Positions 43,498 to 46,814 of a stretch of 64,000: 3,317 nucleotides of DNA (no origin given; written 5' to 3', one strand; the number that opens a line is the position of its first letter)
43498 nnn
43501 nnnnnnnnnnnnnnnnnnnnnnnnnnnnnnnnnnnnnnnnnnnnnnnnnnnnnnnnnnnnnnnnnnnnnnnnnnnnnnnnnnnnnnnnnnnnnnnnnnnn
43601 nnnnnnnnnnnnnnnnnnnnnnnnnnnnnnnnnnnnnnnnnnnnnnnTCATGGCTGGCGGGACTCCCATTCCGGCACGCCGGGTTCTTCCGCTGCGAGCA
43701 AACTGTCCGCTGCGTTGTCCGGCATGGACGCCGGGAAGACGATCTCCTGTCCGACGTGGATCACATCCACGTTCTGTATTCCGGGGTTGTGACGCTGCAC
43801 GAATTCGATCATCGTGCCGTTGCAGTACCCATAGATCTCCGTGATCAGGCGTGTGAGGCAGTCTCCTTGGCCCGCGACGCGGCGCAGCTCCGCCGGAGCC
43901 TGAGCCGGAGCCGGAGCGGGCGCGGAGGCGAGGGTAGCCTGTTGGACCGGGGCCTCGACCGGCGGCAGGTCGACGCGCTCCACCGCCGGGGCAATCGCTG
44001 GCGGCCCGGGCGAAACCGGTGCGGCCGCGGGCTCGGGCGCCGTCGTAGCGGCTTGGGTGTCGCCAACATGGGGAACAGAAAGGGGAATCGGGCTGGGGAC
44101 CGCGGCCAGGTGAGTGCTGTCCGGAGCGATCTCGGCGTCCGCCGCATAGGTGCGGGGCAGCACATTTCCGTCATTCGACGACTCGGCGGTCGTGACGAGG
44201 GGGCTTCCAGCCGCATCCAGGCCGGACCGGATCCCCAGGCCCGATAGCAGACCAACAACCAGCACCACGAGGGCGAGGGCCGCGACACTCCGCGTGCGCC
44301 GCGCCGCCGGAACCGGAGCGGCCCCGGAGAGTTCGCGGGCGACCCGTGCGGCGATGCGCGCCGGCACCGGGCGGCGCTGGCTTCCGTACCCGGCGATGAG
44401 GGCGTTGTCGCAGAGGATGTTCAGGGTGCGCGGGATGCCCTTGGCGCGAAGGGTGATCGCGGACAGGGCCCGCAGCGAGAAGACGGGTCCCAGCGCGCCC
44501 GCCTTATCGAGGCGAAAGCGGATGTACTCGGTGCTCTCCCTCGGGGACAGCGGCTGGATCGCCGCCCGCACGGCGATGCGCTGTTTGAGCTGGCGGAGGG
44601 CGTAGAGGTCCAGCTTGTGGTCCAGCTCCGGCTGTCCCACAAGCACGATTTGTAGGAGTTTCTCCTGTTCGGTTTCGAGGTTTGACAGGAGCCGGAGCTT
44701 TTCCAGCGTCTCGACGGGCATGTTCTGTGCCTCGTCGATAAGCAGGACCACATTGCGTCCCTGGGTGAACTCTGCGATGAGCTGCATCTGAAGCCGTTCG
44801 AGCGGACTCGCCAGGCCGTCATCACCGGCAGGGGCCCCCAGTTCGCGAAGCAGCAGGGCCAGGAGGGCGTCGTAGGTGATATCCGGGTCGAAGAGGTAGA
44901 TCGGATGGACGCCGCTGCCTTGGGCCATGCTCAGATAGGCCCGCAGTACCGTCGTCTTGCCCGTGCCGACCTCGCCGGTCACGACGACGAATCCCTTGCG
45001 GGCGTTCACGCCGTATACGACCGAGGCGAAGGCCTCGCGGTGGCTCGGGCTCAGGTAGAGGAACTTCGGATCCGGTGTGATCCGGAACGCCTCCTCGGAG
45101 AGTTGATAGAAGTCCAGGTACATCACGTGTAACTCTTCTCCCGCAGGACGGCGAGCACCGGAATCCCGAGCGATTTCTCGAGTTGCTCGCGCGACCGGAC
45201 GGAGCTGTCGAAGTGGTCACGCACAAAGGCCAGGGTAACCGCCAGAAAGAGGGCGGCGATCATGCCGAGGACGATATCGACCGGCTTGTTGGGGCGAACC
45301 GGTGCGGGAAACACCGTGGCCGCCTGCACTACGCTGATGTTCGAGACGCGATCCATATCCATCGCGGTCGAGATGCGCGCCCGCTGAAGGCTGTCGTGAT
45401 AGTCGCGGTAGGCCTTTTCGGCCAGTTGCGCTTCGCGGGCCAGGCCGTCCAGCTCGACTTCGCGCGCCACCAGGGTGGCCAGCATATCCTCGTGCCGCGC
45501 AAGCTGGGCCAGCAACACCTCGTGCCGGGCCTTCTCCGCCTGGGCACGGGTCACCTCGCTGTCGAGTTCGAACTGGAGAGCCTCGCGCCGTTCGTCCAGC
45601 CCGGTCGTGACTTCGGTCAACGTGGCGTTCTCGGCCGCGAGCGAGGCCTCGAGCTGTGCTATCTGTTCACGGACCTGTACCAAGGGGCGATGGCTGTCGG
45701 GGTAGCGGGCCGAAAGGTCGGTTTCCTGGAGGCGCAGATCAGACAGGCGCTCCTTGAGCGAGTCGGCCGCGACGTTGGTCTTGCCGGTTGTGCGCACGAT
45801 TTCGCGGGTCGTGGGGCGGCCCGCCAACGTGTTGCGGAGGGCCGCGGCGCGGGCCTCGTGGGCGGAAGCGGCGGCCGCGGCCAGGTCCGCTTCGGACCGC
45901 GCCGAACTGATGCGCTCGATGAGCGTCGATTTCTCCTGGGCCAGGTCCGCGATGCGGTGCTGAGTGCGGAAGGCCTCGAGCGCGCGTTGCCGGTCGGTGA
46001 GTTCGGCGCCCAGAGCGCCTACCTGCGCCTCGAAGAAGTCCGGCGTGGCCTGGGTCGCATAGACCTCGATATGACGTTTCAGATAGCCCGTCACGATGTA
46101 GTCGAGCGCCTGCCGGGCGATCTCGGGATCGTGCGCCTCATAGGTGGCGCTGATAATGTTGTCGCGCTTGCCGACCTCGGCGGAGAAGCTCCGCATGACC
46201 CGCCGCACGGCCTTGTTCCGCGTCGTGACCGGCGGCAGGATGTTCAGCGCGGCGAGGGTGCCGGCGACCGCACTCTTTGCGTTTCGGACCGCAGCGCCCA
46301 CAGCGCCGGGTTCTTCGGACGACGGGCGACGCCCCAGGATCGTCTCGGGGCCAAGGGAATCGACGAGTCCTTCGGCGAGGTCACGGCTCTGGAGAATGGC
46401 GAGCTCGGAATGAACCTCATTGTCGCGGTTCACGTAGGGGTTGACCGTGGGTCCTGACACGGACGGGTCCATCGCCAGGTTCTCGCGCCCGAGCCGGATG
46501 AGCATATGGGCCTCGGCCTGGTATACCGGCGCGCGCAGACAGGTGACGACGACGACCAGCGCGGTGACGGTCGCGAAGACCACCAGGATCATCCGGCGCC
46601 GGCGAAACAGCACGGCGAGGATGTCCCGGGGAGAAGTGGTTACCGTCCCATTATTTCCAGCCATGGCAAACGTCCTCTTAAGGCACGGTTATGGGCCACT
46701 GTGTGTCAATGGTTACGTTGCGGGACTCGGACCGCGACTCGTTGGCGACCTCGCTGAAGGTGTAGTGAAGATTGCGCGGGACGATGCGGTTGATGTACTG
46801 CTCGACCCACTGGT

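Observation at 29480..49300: A 20-kb minus-strand EPS locus with an exosortase/PEP-CTERM-type gene set, but no exosortase, EpsI or sensor kinase in the window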

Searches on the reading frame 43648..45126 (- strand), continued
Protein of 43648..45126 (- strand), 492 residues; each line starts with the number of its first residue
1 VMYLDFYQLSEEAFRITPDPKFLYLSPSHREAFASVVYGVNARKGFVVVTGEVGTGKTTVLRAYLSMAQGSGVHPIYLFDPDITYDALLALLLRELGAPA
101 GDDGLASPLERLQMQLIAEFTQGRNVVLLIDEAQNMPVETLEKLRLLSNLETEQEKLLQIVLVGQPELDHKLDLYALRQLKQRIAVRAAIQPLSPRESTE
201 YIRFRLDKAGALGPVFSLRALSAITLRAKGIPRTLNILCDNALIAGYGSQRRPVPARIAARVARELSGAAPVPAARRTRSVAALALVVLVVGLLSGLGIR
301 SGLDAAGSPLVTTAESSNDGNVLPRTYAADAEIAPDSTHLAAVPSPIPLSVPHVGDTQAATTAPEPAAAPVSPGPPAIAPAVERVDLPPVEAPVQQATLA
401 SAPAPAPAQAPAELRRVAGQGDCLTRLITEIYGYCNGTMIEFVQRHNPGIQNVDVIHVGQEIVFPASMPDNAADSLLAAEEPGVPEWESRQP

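Call 57: search_protein_families(library=ncbifam, proteins=[L040:13277-14146:+, L027:859-1776:-, L040:7002-8441:+, L040:12024-13154:+, L040:6330-6989:+, L040:8422-9993:+, L040:10951-11892:+, L040:5233-6330:+, L007:13295-14461:+, L007:12388-13317:+], max_evalue=0.00001)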
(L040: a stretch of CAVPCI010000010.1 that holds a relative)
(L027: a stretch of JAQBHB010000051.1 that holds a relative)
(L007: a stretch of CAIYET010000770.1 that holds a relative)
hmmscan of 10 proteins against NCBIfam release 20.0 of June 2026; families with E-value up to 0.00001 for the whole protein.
L040:13277-14146:+ (290 aa): 13 families
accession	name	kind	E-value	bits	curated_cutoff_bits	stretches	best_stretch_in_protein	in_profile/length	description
TIGR04151.1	exosort_VPDSG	exception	1.7e-52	178.7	300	1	14-283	31-305/306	VPDSG-CTERM-specific exosortase XrtC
TIGR03109.2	exosort_XrtA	exception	4e-44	151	208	1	13-275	3-257/261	exosortase A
TIGR04152.1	exosort_VPLPA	exception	3.5e-36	125.3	400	1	36-287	5-252/486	VPLPA-CTERM-specific exosortase XrtD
TIGR02602.1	8TM_EpsH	subfamily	3.6e-36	124.9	105.55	1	34-273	3-236/241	exosortase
NF038142.1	exosort_XrtW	exception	3.6e-36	124.6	425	1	15-283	7-271/494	exosortase W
NF035943.2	exosort_XrtV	exception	8.3e-31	107.2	313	1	17-278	9-267/270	exosortase V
TIGR03113.1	exosort_XrtB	exception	3.4e-21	76.1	275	1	23-277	11-264/268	exosortase B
TIGR04178.1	exo_archaeo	signature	5e-17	62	23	1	183-278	1-96/97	exosortase/archaeosortase family protein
NF033464.1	cyanoexo_CrtC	exception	8.8e-13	48.4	225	1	8-247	2-245/278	cyanoexosortase C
TIGR04156.1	cyanoexo_CrtB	exception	3e-09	36.8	300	1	22-284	18-274/280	cyanoexosortase B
TIGR03763.1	cyanoexo_CrtA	exception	4.5e-09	36.2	150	1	131-269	114-251/260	cyanoexosortase A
TIGR04476.1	exosort_XrtN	exception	1.8e-06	27.3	200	1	37-245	25-219/406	exosortase N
NF033770.1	exosort_XrtT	exception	6.6e-06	24.9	250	1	149-280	135-267/472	exosortase T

L027:859-1776:- (306 aa): 17 families
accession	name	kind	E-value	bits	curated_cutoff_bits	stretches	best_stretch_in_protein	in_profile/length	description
TIGR04152.1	exosort_VPLPA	exception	1.5e-69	235.3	400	1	51-297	4-251/486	VPLPA-CTERM-specific exosortase XrtD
NF038142.1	exosort_XrtW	exception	1.9e-66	224.4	425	1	28-290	4-267/494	exosortase W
TIGR03109.2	exosort_XrtA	exception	1.7e-64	217.8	208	1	29-287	3-258/261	exosortase A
TIGR02602.1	8TM_EpsH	subfamily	2.4e-61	207.3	105.55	1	49-283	2-235/241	exosortase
NF035943.2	exosort_XrtV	exception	7.4e-44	150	313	1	31-289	7-267/270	exosortase V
TIGR03113.1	exosort_XrtB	exception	8.6e-37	127.2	275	1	37-291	9-267/268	exosortase B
TIGR04151.1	exosort_VPDSG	exception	3.8e-28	98.8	300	1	30-297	31-304/306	VPDSG-CTERM-specific exosortase XrtC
TIGR04178.1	exo_archaeo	signature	2.3e-21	75.9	23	1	195-289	2-96/97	exosortase/archaeosortase family protein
TIGR04156.1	cyanoexo_CrtB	exception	1.3e-12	47.8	300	1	29-275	3-253/280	cyanoexosortase B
TIGR04476.1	exosort_XrtN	exception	1.9e-12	47.1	200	1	113-248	71-211/406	exosortase N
TIGR04489.1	exosort_XrtO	exception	1.3e-11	44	250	1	115-296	84-262/451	exosortase O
NF033770.1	exosort_XrtT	exception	1.8e-11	43.3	250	1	34-283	7-262/472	exosortase T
NF033464.1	cyanoexo_CrtC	exception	1.7e-10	40.9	225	1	43-258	23-245/278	cyanoexosortase C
TIGR03763.1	cyanoexo_CrtA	exception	2.7e-09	36.9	150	1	57-281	32-251/260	cyanoexosortase A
TIGR04199.1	exosort_xrtJ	exception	3.1e-09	36.3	200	1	37-303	10-283/522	exosortase J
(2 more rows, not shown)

L040:7002-8441:+ (480 aa): 0 families

L040:12024-13154:+ (377 aa): 2 families
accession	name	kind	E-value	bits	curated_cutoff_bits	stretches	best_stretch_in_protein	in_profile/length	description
TIGR03019.1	pepcterm_femAB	equivalog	1.2e-42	146.1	260.35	1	38-377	2-330/330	FemAB family XrtA/PEP-CTERM system-associated protein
NF047883.1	UAcmpLyAlTFemX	equivalog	1.5e-10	40.9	500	1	180-316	168-308/337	UDP-N-acetylmuramoylpentapeptide-lysine N(6)-alanyltransferase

L040:6330-6989:+ (220 aa): 4 families
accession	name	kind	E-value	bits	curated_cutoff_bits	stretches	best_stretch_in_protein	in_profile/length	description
TIGR03027.2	pepcterm_export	equivalog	6.1e-47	159.5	180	1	62-220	2-165/169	XrtA/PEP-CTERM system exopolysaccharide export protein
NF041843.1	EpsY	equivalog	1e-41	142.5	320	1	55-219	45-210/211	exopolysaccharide export protein EpsY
TIGR03028.1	EpsE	equivalog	5.8e-29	101.1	262.65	1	62-219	1-159/239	polysaccharide export protein EpsE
NF011658.0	PRK15078.1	subfamily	4.2e-21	75.1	333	1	60-220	82-250/380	polysaccharide export protein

L040:8422-9993:+ (524 aa): 7 families
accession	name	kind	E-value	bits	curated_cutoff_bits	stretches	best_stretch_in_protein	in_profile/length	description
TIGR03007.1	pepcterm_ChnLen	equivalog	3.6e-80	269.6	278.85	1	26-507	6-473/498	XrtA system polysaccharide chain length determinant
TIGR01005.1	eps_transp_fam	subfamily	1.4e-17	63.2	411.7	1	157-498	162-481/754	exopolysaccharide transport protein family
TIGR03017.1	EpsF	equivalog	1.7e-16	60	422.75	1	27-494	6-443/444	chain length determinant protein EpsF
NF041864.1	EpsV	equivalog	4e-13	48.8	800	1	407-492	394-479/484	PCP family exopolysaccharide biosynthesis protein EpsV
TIGR01006.1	polys_exp_MPA1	subfamily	1.2e-10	41.2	296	0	428-497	155-224/226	CspC family polysaccharide chain length determinant protein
NF008568.0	PRK11519.1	equivalog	4.4e-07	28.5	1068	0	153-242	231-321/720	tyrosine-protein kinase Wzc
NF007350.0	PRK09841.1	equivalog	3.3e-06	25.5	1248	0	153-216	231-294/726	tyrosine-protein kinase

L040:10951-11892:+ (314 aa): 13 families
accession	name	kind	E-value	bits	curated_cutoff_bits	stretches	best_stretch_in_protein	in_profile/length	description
TIGR03018.1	pepcterm_TyrKin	hypoth_equivalog_domain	5.4e-44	150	230.65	1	95-285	10-207/207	XrtA-associated tyrosine autokinase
TIGR01007.1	eps_fam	subfamily_domain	5.9e-44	150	108.05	1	98-299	1-202/204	polysaccharide biosynthesis tyrosine autokinase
NF008568.0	PRK11519.1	equivalog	2.3e-36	125.3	1068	1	95-302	505-710/720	tyrosine-protein kinase Wzc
NF007350.0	PRK09841.1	equivalog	9.1e-36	123.2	1248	1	93-304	508-717/726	tyrosine-protein kinase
TIGR01005.1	eps_transp_fam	subfamily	1.9e-34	119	411.7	1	41-306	475-735/754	exopolysaccharide transport protein family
TIGR03029.1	EpsG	equivalog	2.4e-33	115.5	313.8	1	96-273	83-259/274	chain length determinant protein tyrosine kinase EpsG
TIGR01969.1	minD_arch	subfamily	3.8e-17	62.3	201.75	1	118-292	2-175/251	cell division ATPase MinD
TIGR03371.1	cellulose_yhjQ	equivalog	4.6e-13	49.2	157.85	1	118-276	3-163/246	cellulose biosynthesis protein BcsQ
TIGR01968.1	minD_bact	equivalog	4.2e-11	42.7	212.9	1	118-276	3-160/261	septum site-determining protein MinD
TIGR03815.1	CpaE_hom_Actino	equivalog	4.7e-08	32.5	154.45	1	111-278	106-273/340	septum site-determining protein Ssd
NF041546.1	ParA_partition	equivalog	4.6e-07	29.6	180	0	125-156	8-38/203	ParA family partition ATPase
NF047398.1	AAA_KGGVGR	domain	7.2e-07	29.7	90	0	123-269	9-184/190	KGGVGR-motif variant AAA ATPase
NF010443.0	PRK13869.1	subfamily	5.5e-06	25.4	446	0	213-287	238-309/405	plasmid-partitioning protein RepA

L040:5233-6330:+ (366 aa): 24 families
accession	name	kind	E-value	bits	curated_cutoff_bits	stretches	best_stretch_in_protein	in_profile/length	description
TIGR01817.1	nifA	equivalog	6.1e-58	196.9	528.85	1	47-284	181-432/534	nif-specific transcriptional activator NifA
NF041552.1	TF_PrdR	equivalog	8e-57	192.8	795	1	45-356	250-575/577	sigma-54 dependent transcriptional regulator PrdR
NF051870.1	NAssimRespRegNtrX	equivalog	1.7e-56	192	600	1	52-358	129-451/452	nitrogen assimilation response regulator NtrX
TIGR02915.1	PEP_resp_reg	equivalog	6.3e-56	190.1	502.6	1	46-354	119-439/445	PEP-CTERM-box response regulator transcription factor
NF003451.0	PRK05022.1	equivalog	4.6e-54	184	476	1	52-358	180-509/512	nitric oxide reductase transcriptional regulator NorR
NF038308.1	RNA_repair_RtcR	equivalog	5.7e-53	180.6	650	1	48-350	166-504/530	RNA repair transcriptional activator RtcR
NF050807.1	TransRegFlbDCaul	equivalog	4.3e-52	177.5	750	1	58-360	115-441/454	sigma-54-dependent transcriptional regulator FlbD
TIGR01818.1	ntrC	equivalog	5e-51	173.9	558.6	1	51-356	123-462/463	nitrogen regulation protein NR(I)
NF008469.0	PRK11361.1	equivalog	9.1e-51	173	714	1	61-363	142-460/461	acetoacetate metabolism transcriptional regulator AtoC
NF041906.1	V4R_TF_MobR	exception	6.3e-49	166.9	999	1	42-356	210-543/544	phenol degradation transcriptional regulator MobR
TIGR02974.1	phageshock_pspF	equivalog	5.1e-48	164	443.55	1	65-286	2-239/336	phage shock protein operon transcriptional activator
NF007689.0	PRK10365.1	equivalog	9.7e-48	163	760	1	55-355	132-440/441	sigma-54-dependent response regulator transcription factor ZraR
TIGR02329.1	propionate_PrpR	equivalog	2.9e-47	161.5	499.2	1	47-355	197-525/526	propionate catabolism operon regulatory protein PrpR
NF008085.0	PRK10820.1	equivalog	7.7e-45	153.5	576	1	54-361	196-514/520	transcriptional regulator TyrR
NF011953.0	PRK15424.1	equivalog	2.4e-43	148.6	703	1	49-356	206-533/538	propionate catabolism operon regulatory protein PrpR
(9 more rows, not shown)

L007:13295-14461:+ (389 aa): 2 families
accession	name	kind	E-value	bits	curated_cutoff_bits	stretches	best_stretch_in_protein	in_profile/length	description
NF047883.1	UAcmpLyAlTFemX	equivalog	6.1e-10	38.9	500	1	49-326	28-309/337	UDP-N-acetylmuramoylpentapeptide-lysine N(6)-alanyltransferase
TIGR03019.1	pepcterm_femAB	equivalog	4.4e-08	32.6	260.35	1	161-329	114-275/330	FemAB family XrtA/PEP-CTERM system-associated protein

L007:12388-13317:+ (310 aa): 4 families
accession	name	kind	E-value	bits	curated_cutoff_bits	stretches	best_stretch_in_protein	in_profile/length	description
TIGR03933.1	PIA_icaB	equivalog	1.3e-10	41.2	248.35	1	71-254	39-227/245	intercellular adhesin biosynthesis polysaccharide N-deacetylase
TIGR02764.1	spore_ybaN_pdaB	equivalog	4.7e-09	36.3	237.4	1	158-234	48-124/191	polysaccharide deacetylase family sporulation protein PdaB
TIGR03938.2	deacetyl_PgaB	equivalog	7.4e-08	31.1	321.9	0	102-176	67-143/621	poly-beta-1,6-N-acetyl-D-glucosamine N-deacetylase PgaB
TIGR02884.1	spore_pdaA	equivalog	1.8e-06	27.8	298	0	160-235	81-157/224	delta-lactam-biosynthetic de-N-acetylase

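Call 60: search_protein_families(library=pfam, proteins=[L014:13111-14487:+, L014:14500-15783:+, L007:15681-17162:+, L001:14310-15677:+, L012:6273-7724:+, L008:16118-17551:+, L040:7002-8441:+, L001:17067-19427:+], max_evalue=0.01)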
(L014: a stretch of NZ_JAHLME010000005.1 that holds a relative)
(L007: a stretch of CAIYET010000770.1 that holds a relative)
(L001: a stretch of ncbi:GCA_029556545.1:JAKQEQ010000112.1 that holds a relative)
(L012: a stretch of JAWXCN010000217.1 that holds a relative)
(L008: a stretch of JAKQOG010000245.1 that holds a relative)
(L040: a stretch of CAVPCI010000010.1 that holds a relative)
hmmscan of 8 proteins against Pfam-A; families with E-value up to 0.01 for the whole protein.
L014:13111-14487:+ (459 aa): 1 family
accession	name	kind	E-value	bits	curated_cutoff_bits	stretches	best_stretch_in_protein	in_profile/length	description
PF01943.22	Polysacc_synt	-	1.2e-15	58.1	28.2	1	37-313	4-273/274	Polysaccharide biosynthesis protein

L014:14500-15783:+ (428 aa): 0 families

L007:15681-17162:+ (494 aa): 2 families
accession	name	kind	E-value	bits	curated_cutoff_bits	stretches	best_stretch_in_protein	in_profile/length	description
PF01943.22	Polysacc_synt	-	8.2e-16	58.7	28.2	1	7-277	2-270/274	Polysaccharide biosynthesis protein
PF13440.11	Polysacc_synt_3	-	6e-09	36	23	1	35-316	6-280/293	Polysaccharide biosynthesis protein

L001:14310-15677:+ (456 aa): 0 families

L012:6273-7724:+ (484 aa): 0 families

L008:16118-17551:+ (478 aa): 0 families

L040:7002-8441:+ (480 aa): 0 families

L001:17067-19427:+ (787 aa): 11 families
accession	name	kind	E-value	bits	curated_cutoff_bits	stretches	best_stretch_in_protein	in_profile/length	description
PF00534.26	Glycos_transf_1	-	3.8e-32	111.6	26.4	1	587-734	15-171/172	Glycosyl transferases group 1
PF00535.33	Glycos_transf_2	-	8.3e-31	107.6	23.3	1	7-125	1-116/168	Glycosyl transferase family 2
PF13692.12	Glyco_trans_1_4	-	1.5e-28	100.2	27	1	589-721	3-142/142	Glycosyl transferases group 1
PF13641.12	Glyco_tranf_2_3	-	2.7e-22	80.3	27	1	6-214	3-212/230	Glycosyltransferase like family 2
PF13439.12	Glyco_transf_4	-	1.4e-18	67.9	28.5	1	393-576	7-167/170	Glycosyltransferase Family 4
PF13579.12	Glyco_trans_4_4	-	2.8e-17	63.9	29.7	1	427-573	48-157/158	Glycosyl transferase 4-like domain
PF10111.15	Glyco_tranf_2_2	-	7.7e-14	52.3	27.3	2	7-116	1-110/276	Glycosyltransferase like family 2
PF13524.12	Glyco_trans_1_2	-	1.3e-08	35.3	25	1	605-748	5-141/144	Glycosyl transferase-like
PF20706.3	GT4-conflict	-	2.7e-08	33.7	26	1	645-741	272-377/385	Family 4 Glycosyltransferase in conflict systems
PF13477.12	Glyco_trans_4_2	-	0.0021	18.7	23.4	1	440-483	64-107/139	Glycosyl transferase 4-like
PF13704.12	Glyco_tranf_2_4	-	0.0094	16.9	27.5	0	37-98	21-82/98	Glycosyl transferase family 2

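Call 78: find_encoding_contigs(protein=window:43648-45123:-, flank=10000, max_places=3)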
Protein window:43648-45123:- (491 aa): no gene with exactly this product is on record in the collection.

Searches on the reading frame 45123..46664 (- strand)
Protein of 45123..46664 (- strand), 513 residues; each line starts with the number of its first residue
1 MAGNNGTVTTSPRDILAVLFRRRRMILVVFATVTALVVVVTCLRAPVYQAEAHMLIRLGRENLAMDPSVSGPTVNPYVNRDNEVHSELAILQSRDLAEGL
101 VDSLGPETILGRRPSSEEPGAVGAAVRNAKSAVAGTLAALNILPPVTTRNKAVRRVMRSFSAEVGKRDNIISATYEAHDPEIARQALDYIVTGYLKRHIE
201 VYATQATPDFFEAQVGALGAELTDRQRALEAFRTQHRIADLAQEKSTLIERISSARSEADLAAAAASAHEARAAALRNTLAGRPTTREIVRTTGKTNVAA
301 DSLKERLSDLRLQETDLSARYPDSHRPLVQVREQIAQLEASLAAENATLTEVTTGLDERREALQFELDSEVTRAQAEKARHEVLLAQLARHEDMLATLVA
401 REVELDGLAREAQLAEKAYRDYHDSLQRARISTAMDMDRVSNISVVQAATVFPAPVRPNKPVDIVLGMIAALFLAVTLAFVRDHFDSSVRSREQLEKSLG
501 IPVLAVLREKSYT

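Call 6: search_protein_families(library=ncbifam, proteins=[window:45126-46664:-], max_evalue=0.001)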
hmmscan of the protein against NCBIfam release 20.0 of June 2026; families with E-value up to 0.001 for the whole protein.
window:45126-46664:- (513 aa): 7 families
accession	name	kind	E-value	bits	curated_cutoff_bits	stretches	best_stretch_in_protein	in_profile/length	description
TIGR03007.1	pepcterm_ChnLen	equivalog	1.1e-38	132.7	278.85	1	149-507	102-460/498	XrtA system polysaccharide chain length determinant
TIGR01005.1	eps_transp_fam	subfamily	2.7e-23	82.1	411.7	1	15-506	9-476/754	exopolysaccharide transport protein family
TIGR03017.1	EpsF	equivalog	6.6e-23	81.1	422.75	1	163-507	126-443/444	chain length determinant protein EpsF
NF007350.0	PRK09841.1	equivalog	3.1e-19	68.6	1248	2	365-508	334-471/726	tyrosine-protein kinase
NF008568.0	PRK11519.1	equivalog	5.3e-15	54.6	1068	2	162-252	221-313/720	tyrosine-protein kinase Wzc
TIGR01006.1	polys_exp_MPA1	subfamily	3e-12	46.5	296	1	430-508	144-222/226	CspC family polysaccharide chain length determinant protein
TIGR02168.1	SMC_prok_B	equivalog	1.6e-05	22.9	567.35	1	230-441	743-948/1181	chromosome segregation protein SMC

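Call 11: find_encoding_contigs(protein=window:45123-46664:-, flank=10000, max_places=10)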
Protein window:45123-46664:- (513 aa): no gene with exactly this product is on record in the collection.

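Call 24: search_protein_families(library=pfam, proteins=[window:45126-46664:-], max_evalue=0.05)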
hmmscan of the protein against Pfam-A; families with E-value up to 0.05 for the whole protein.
window:45126-46664:- (513 aa): 2 families
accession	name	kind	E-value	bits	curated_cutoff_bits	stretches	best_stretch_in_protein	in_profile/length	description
PF13807.11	GNVR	-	4.5e-08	33.3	27.7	1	408-483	9-81/82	G-rich domain on putative tyrosine kinase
PF02706.20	Wzz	-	2.3e-06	28.2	25.5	1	14-103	7-90/91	Chain length determinant protein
